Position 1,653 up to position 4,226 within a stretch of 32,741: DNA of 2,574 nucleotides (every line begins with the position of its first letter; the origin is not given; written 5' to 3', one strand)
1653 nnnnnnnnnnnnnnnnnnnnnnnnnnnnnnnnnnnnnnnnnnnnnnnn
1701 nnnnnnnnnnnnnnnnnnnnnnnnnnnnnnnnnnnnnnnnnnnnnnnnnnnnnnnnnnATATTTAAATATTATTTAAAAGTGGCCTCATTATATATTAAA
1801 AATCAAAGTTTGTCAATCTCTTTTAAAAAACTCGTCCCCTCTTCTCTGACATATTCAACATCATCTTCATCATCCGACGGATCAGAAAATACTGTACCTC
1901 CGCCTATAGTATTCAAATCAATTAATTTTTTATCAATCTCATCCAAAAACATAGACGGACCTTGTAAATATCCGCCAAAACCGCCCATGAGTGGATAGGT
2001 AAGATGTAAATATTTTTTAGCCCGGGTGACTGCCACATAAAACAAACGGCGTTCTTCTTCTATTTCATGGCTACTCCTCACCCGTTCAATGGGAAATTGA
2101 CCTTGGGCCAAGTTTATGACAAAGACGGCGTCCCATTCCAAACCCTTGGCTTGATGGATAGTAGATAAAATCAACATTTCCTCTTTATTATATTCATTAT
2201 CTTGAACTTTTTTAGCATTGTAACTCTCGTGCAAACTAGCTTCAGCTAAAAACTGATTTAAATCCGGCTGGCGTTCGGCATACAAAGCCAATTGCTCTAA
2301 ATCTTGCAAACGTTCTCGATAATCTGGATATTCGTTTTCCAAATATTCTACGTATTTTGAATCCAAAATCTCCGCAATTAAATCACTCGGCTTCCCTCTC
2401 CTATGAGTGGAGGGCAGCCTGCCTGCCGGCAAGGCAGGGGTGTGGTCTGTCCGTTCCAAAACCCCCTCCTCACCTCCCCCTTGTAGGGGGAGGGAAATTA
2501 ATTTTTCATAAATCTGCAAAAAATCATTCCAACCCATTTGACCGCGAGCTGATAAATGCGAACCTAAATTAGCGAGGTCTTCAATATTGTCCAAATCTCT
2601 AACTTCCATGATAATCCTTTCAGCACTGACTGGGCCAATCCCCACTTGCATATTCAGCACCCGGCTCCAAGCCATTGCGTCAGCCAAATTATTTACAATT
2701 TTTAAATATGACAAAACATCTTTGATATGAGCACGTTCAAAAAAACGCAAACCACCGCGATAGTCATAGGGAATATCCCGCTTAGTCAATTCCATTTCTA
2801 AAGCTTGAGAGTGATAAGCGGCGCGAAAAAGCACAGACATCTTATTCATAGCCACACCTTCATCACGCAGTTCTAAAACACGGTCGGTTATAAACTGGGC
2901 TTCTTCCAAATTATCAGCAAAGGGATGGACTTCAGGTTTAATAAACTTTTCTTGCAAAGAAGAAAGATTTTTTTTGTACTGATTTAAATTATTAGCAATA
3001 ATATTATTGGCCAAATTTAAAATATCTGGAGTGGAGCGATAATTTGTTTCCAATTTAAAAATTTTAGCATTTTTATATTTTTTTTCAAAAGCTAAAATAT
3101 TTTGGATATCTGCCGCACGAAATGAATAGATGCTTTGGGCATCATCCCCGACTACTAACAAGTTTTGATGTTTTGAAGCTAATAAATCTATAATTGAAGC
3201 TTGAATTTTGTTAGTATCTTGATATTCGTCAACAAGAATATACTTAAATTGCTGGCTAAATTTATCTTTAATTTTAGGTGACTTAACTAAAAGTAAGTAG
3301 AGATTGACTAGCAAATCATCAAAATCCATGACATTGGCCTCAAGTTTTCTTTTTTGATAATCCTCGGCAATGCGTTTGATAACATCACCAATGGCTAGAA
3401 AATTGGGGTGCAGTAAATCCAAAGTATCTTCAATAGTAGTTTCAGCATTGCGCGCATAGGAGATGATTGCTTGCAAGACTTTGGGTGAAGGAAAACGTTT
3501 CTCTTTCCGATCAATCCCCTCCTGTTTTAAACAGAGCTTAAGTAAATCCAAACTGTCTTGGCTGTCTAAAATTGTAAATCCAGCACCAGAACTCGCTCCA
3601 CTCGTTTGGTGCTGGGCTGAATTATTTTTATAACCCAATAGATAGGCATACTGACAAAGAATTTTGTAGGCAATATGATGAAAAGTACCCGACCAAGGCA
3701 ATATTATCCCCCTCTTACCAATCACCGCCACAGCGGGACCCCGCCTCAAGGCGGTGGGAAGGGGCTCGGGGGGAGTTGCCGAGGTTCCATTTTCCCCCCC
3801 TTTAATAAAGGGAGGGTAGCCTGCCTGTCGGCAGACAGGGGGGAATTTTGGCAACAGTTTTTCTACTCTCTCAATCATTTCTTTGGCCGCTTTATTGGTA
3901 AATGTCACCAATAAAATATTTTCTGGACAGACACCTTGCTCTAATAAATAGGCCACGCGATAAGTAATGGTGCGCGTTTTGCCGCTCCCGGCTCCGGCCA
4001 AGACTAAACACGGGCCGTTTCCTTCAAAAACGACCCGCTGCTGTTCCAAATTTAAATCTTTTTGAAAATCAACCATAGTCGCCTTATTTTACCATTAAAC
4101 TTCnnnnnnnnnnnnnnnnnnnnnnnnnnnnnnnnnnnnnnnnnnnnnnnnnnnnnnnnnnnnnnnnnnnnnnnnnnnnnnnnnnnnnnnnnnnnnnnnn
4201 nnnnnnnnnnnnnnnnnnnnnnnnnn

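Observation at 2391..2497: uvrD insertion site 2: modules C and B inserted in-frame in the 2B-domain region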

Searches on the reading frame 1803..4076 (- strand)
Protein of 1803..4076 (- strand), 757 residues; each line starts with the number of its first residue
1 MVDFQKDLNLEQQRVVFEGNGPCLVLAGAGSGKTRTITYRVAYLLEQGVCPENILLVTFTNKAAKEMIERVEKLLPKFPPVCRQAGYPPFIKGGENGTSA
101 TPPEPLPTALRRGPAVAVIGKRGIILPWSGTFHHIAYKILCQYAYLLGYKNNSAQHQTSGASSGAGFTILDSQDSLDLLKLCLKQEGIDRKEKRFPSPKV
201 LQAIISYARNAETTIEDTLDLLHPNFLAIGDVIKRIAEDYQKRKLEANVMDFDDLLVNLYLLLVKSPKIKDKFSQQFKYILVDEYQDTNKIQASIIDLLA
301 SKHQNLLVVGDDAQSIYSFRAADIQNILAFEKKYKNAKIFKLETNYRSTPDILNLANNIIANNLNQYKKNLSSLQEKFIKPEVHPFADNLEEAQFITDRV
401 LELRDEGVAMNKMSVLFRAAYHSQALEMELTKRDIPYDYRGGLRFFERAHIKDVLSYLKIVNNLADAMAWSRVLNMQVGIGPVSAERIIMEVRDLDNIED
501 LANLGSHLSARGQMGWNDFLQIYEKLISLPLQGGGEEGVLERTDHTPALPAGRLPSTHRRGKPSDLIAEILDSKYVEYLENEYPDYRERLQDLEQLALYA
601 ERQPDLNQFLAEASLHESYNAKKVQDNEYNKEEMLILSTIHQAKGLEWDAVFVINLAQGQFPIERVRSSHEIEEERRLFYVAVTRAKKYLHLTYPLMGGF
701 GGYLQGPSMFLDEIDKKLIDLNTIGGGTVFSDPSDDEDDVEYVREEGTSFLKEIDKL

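Call 7: find_homologous_proteins(query=window:1803-4076:-, max_evalue=1e-20)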
Query window:1803-4076:- (757 aa): 8000 proteins with E <= 1e-20 among 8000 candidates; the best 120 are listed.
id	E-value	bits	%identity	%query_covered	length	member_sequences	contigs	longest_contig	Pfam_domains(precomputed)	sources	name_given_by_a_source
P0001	0.0e+0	1711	100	100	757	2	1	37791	PF13538.13,PF01443.25,PF13361.13,PF13245.13,PF00580.28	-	-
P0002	0.0e+0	1138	72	100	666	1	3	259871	PF13538.13,PF13087.13,PF01443.25,PF13604.13,PF13361.13,PF13245.13,PF00580.28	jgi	-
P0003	2.3e-298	1010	65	100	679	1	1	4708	PF13538.13,PF13087.13,PF01443.25,PF13604.13,PF13361.13,PF13245.13,PF00580.28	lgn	-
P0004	1.3e-296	1004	64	96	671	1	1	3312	PF13538.13,PF13087.13,PF01443.25,PF13604.13,PF13361.13,PF13245.13,PF00580.28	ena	-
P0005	2.5e-296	1003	64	96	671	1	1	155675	PF13538.13,PF13087.13,PF01443.25,PF13604.13,PF13361.13,PF13245.13,PF00580.28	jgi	jgi:DNA helicase II / ATP-dependent DNA helicase PcrA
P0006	2.9e-291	986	62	100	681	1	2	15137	PF13538.13,PF01443.25,PF13604.13,PF13361.13,PF13245.13,PF00580.28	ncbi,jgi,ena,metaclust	metaclust:\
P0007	1.8e-289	980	63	96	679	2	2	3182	PF13538.13,PF01443.25,PF13604.13,PF13361.13,PF13245.13,PF00580.28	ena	-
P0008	5.5e-283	959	61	100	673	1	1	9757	PF13538.13,PF01443.25,PF13604.13,PF13361.13,PF13245.13,PF00580.28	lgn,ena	-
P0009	1.8e-279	947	60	100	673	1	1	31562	PF13538.13,PF13087.13,PF01443.25,PF13604.13,PF13361.13,PF13245.13,PF00580.28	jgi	jgi:DNA helicase II / ATP-dependent DNA helicase PcrA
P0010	3.7e-279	946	61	100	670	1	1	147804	PF13538.13,PF13087.13,PF01443.25,PF13361.13,PF13245.13,PF00580.28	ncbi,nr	ncbi:MAG: AAA family ATPase [Candidatus Magasanikbacteria bacterium]|nr:AAA family ATPase [Candidatu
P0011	2.3e-277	940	59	100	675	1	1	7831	PF13538.13,PF01443.25,PF13604.13,PF13361.13,PF13245.13,PF00580.28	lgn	-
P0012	2.6e-277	940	60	100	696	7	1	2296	PF13538.13,PF13087.13,PF01443.25,PF13604.13,PF13361.13,PF13245.13,PF00580.28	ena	-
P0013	2.1e-276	937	61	100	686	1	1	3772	PF13538.13,PF13087.13,PF01443.25,PF13604.13,PF13361.13,PF13245.13,PF00580.28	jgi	-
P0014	2.2e-276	937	59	100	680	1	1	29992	PF13538.13,PF13087.13,PF01443.25,PF13604.13,PF13361.13,PF13245.13,PF00580.28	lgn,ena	-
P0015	4.2e-276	936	61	100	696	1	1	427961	PF13538.13,PF13087.13,PF01443.25,PF13604.13,PF13361.13,PF13245.13,PF00580.28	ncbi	-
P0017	8.5e-274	929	58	100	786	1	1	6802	PF13538.13,PF13087.13,PF01443.25,PF13604.13,PF13361.13,PF13245.13,PF00580.28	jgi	-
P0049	2.6e-264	897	57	100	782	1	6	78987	PF13538.13,PF13087.13,PF01443.25,PF13604.13,PF13361.13,PF13245.13,PF00580.28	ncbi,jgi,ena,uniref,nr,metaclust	ncbi:MAG: UvrD/REP helicase [Candidatus Magasanikbacteria bacterium GW2011_GWC2_37_14]|uniref:DNA 3'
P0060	4.7e-261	886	57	100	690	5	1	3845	PF13538.13,PF13087.13,PF01443.25,PF13604.13,PF13361.13,PF13245.13,PF00580.28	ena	-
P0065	4.3e-260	883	57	100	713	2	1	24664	PF13538.13,PF13087.13,PF01443.25,PF13604.13,PF13361.13,PF13245.13,PF00580.28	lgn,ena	-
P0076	5.0e-258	876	58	99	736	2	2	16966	PF13538.13,PF13087.13,PF01443.25,PF13361.13,PF13245.13,PF00580.28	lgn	-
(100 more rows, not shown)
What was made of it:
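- On Rickettsia palindromic elements (RPE): The host is a Magasanikbacterium (call 7).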

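Call 11: find_encoding_contigs(protein=P0002, flank=10000, max_places=3)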
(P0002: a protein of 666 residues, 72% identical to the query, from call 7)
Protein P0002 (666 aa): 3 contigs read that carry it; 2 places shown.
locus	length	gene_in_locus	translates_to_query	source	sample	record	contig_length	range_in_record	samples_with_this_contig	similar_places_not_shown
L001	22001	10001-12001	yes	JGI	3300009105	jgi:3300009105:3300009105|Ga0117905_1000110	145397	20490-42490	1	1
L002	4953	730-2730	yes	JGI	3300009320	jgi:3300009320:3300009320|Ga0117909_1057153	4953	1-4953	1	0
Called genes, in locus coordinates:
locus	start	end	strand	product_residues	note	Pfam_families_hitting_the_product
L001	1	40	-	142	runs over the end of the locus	PF01029:NusB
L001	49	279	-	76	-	PF01783:Ribosomal_L32p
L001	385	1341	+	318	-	PF02388:FemAB, PF13480:Acetyltransf_6, PF02388:FemAB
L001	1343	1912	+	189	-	PF14378:PAP2_3 (weak), PF01569:PAP2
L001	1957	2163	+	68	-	-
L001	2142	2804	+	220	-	PF08843:AbiEii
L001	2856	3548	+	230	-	PF00483:NTP_transferase, PF12804:NTP_transf_3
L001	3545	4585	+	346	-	PF02618:YceG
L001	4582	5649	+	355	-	PF02547:Queuosine_synth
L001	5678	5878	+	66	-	-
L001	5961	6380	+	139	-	-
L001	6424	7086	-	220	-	PF02592:Vut_1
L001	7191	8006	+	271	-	-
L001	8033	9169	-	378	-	PF01702:TGT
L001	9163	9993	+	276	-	PF13529:Peptidase_C39_2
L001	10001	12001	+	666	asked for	PF00580:UvrD-helicase, PF13245:AAA_19, PF13604:AAA_30 (faint), PF01443:Viral_helicase1 (faint), PF13087:AAA_12 (faint), PF13361:UvrD_C, PF13538:UvrD_C_2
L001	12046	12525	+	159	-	PF00334:NDK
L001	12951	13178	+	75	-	-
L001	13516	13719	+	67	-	-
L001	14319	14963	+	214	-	PF10502:Peptidase_S26, PF00717:Peptidase_S24 (weak)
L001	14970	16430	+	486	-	PF01409:tRNA-synt_2d (faint), PF13393:tRNA-synt_His, PF00587:tRNA-synt_2b, PF13393:tRNA-synt_His, PF03129:HGTP_anticodon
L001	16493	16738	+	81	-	-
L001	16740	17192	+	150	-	PF09424:YqeY, PF02637:GatB_Yqey (weak)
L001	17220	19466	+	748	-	PF18895:T4SS_pilin, PF13205:Big_5 (faint)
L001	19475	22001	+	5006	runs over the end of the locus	PF18895:T4SS_pilin, PF13205:Big_5 (faint), PF13385:Laminin_G_3, PF07953:Toxin_R_bind_N (weak), PF13385:Laminin_G_3, PF01833:TIG (faint), PF13385:Laminin_G_3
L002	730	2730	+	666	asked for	PF00580:UvrD-helicase, PF13245:AAA_19, PF13604:AAA_30 (faint), PF01443:Viral_helicase1 (faint), PF13087:AAA_12 (faint), PF13361:UvrD_C, PF13538:UvrD_C_2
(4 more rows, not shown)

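Call 16: find_encoding_contigs(protein=window:1803-4076:-, flank=10000, max_places=3)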
Protein window:1803-4076:- (757 aa): 1 contig read that carries it; 1 place shown.
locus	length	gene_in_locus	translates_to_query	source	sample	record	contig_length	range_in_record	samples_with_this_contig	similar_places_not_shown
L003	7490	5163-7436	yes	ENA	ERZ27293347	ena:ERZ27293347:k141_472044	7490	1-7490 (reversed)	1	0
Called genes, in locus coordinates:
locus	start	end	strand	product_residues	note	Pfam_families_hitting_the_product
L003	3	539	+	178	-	?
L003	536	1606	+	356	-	PF02547:Queuosine_synth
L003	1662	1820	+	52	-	-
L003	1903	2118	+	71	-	-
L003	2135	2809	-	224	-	PF02592:Vut_1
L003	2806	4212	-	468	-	PF01702:TGT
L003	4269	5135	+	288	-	PF13529:Peptidase_C39_2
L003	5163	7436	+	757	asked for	PF00580:UvrD-helicase, PF01443:Viral_helicase1 (faint), PF13245:AAA_19, PF13361:UvrD_C, PF13538:UvrD_C_2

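Call 37: search_solved_structures(query=window:1803-4076:-, max_evalue=1e-30, show_alignments=2)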
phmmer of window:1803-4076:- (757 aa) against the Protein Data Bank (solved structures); distinct sequences matched with E-value up to 1e-30: 9.
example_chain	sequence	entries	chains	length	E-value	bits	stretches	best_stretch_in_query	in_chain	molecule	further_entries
1pjr_A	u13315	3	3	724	3.5e-94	319.9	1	165-494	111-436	PCRA | ATP-DEPENDENT HELICASE PCRA | HELICASE PCRA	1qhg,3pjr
4c2u_A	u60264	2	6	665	1.1e-89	305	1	165-489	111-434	DNA HELICASE II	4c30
4c2t_A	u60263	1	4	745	1.9e-89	304.2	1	165-489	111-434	DNA HELICASE II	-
2pjr_A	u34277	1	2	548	2.1e-79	271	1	165-494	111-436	PROTEIN (HELICASE PCRA)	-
3lfu_A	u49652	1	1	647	6.7e-78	266.1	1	154-487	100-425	DNA helicase II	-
2is1_A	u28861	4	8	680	7.9e-78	265.8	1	133-487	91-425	DNA helicase II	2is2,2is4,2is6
9dci_A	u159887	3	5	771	2e-77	264.5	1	164-733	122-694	ATP-dependent DNA helicase UvrD1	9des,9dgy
1uaa_A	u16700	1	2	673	4.9e-67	230.1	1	163-487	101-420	PROTEIN (ATP-DEPENDENT DNA HELICASE REP.)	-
1qhh_B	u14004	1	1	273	5e-54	187.1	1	232-492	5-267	PROTEIN (PCRA (SUBUNIT))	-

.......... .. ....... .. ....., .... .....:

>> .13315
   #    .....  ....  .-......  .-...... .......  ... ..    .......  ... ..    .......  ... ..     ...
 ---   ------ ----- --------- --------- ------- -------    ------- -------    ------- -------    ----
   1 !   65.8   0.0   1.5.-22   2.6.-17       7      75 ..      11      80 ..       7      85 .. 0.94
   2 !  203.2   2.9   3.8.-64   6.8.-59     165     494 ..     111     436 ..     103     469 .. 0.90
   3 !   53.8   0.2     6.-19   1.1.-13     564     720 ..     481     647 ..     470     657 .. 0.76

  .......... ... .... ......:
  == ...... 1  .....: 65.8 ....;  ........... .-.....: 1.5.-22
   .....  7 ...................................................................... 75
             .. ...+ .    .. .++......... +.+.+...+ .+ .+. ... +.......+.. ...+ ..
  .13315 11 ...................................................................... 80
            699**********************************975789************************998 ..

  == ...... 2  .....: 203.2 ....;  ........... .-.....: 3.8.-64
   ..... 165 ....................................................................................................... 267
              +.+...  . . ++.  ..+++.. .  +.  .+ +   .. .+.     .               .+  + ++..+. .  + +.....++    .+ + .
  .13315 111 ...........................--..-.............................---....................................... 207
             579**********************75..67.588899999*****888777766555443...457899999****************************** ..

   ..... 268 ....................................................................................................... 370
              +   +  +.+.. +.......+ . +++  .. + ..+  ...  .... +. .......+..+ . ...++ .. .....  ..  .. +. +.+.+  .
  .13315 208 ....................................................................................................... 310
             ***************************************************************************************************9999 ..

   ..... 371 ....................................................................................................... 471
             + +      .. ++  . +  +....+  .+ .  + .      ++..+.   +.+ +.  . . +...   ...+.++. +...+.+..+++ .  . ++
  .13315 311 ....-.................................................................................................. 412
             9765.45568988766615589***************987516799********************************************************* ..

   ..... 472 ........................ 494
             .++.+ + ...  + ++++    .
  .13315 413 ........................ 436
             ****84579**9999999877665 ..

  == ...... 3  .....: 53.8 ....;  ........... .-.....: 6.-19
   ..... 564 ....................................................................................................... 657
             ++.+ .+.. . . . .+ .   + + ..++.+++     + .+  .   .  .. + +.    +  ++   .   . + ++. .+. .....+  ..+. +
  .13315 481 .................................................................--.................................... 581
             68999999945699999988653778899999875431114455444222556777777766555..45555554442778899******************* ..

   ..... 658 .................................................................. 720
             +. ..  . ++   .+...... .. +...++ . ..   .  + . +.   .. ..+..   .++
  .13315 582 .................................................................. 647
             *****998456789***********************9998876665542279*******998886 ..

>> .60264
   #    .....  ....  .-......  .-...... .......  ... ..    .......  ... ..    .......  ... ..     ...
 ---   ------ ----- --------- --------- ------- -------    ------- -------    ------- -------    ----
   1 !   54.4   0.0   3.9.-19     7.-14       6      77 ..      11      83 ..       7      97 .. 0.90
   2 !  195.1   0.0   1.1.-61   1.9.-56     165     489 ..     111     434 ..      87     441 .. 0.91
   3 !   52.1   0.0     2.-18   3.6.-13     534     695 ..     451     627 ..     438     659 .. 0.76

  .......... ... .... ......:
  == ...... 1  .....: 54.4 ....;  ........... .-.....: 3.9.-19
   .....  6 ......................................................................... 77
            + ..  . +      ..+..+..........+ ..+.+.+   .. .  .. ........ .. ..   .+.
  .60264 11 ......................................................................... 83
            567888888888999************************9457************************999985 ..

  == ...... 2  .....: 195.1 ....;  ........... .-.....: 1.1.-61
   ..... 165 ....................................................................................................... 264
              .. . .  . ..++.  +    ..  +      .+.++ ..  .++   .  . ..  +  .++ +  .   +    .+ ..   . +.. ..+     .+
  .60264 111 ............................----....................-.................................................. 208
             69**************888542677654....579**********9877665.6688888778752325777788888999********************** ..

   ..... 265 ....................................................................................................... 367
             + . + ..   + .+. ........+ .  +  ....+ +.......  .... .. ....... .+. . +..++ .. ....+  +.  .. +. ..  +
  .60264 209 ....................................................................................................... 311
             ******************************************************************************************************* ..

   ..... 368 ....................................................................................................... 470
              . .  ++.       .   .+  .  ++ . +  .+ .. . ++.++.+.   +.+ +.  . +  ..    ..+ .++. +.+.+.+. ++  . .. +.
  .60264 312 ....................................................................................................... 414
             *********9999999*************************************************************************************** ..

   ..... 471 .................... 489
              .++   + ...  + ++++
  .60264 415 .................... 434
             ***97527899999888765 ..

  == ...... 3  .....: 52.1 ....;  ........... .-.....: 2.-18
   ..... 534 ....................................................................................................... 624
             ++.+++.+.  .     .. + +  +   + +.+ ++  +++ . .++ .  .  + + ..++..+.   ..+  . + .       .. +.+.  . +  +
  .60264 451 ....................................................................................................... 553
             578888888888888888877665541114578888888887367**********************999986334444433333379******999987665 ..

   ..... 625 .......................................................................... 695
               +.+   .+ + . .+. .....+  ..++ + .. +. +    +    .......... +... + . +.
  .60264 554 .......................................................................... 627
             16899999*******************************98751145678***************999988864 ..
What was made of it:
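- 1803..4076 (-): uvrD/pcrA helicase gene (757 aa), the host of the element. It is intact, with all conserved helicase motifs. PDB hits to PcrA and UvrD in call 37.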

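Call 40: find_encoding_contigs(protein=P0049, flank=10000, max_places=1)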
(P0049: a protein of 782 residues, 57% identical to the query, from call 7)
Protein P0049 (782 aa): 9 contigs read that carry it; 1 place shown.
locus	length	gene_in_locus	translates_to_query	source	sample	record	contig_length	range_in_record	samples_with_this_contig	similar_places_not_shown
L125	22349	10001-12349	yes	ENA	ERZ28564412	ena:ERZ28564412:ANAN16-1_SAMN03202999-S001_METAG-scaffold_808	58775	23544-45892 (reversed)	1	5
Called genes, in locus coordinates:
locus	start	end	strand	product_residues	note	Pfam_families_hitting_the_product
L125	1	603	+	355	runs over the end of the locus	PF02388:FemAB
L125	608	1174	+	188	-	PF14378:PAP2_3 (weak), PF01569:PAP2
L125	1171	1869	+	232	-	PF00483:NTP_transferase, PF12804:NTP_transf_3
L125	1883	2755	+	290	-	PF02618:YceG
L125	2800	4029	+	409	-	PF02547:Queuosine_synth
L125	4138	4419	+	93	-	-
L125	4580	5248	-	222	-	PF02592:Vut_1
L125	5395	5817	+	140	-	-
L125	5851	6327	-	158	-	PF02590:SPOUT_MTase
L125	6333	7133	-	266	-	PF02673:BacA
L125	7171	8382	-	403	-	PF01702:TGT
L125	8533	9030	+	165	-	-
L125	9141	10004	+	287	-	PF13529:Peptidase_C39_2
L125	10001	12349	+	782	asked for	PF00580:UvrD-helicase, PF13245:AAA_19, PF13604:AAA_30 (faint), PF01443:Viral_helicase1 (faint), PF13087:AAA_12 (faint), PF13361:UvrD_C, PF13538:UvrD_C_2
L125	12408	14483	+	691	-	-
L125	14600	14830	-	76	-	-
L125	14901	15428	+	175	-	PF00334:NDK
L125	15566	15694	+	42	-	-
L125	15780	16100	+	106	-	-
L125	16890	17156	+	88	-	PF01541:GIY-YIG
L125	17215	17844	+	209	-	PF10502:Peptidase_S26, PF00717:Peptidase_S24 (faint)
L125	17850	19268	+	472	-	PF13393:tRNA-synt_His, PF00587:tRNA-synt_2b, PF13393:tRNA-synt_His, PF03129:HGTP_anticodon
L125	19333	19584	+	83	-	-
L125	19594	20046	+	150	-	PF09424:YqeY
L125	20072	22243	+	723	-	PF18895:T4SS_pilin, PF13205:Big_5 (faint)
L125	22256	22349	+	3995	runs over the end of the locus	PF18895:T4SS_pilin, PF13205:Big_5 (faint), PF01833:TIG (faint)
